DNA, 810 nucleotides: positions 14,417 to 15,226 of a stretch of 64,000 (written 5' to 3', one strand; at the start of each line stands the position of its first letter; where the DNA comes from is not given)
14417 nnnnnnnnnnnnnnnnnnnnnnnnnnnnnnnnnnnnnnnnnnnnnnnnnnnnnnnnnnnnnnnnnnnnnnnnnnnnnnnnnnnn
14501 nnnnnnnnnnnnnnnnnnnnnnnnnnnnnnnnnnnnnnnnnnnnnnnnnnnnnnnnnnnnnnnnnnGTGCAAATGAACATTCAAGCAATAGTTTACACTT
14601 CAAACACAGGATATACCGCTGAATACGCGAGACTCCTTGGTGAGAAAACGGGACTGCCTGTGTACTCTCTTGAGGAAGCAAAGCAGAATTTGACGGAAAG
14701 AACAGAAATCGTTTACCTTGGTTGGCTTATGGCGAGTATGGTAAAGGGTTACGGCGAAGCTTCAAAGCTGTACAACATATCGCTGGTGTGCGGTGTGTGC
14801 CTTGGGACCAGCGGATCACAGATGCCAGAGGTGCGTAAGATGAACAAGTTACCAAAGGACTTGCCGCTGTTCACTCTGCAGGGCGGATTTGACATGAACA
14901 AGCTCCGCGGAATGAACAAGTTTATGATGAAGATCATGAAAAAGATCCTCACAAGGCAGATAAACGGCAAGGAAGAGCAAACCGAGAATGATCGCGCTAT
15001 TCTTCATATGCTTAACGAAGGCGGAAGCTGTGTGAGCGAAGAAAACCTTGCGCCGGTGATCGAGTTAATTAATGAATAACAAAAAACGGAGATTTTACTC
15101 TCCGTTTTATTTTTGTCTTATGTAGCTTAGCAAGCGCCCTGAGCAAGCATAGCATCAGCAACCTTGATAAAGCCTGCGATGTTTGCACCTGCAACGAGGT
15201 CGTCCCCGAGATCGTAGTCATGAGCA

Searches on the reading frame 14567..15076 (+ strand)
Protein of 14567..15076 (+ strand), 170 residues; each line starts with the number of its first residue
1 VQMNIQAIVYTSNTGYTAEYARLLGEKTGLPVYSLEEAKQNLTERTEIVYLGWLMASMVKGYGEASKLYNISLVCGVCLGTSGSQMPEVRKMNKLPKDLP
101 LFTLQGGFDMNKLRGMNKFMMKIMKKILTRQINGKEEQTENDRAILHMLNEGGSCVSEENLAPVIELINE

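Call 30: search_protein_families(library=ncbifam, proteins=[window:14567-15076:+], max_evalue=0.00001)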
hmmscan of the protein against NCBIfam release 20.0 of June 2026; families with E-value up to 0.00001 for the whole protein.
window:14567-15076:+ (170 aa): 0 families

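Call 31: search_protein_families(library=pfam, proteins=[window:14567-15076:+], max_evalue=0.00001)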
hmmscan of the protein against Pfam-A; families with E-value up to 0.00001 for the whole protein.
window:14567-15076:+ (170 aa): 0 families

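Call 64: search_protein_families(library=pfam, proteins=[window:14573-15076:+], max_evalue=1)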
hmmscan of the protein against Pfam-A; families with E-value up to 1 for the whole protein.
window:14573-15076:+ (168 aa): 2 families
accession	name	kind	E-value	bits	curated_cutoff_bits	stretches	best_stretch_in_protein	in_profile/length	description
PF12724.12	Flavodoxin_5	-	1.8e-05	25.5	27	1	6-127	2-139/145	Flavodoxin domain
PF12641.12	Flavodoxin_3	-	0.063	13.5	27.5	1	5-51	1-48/160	Flavodoxin domain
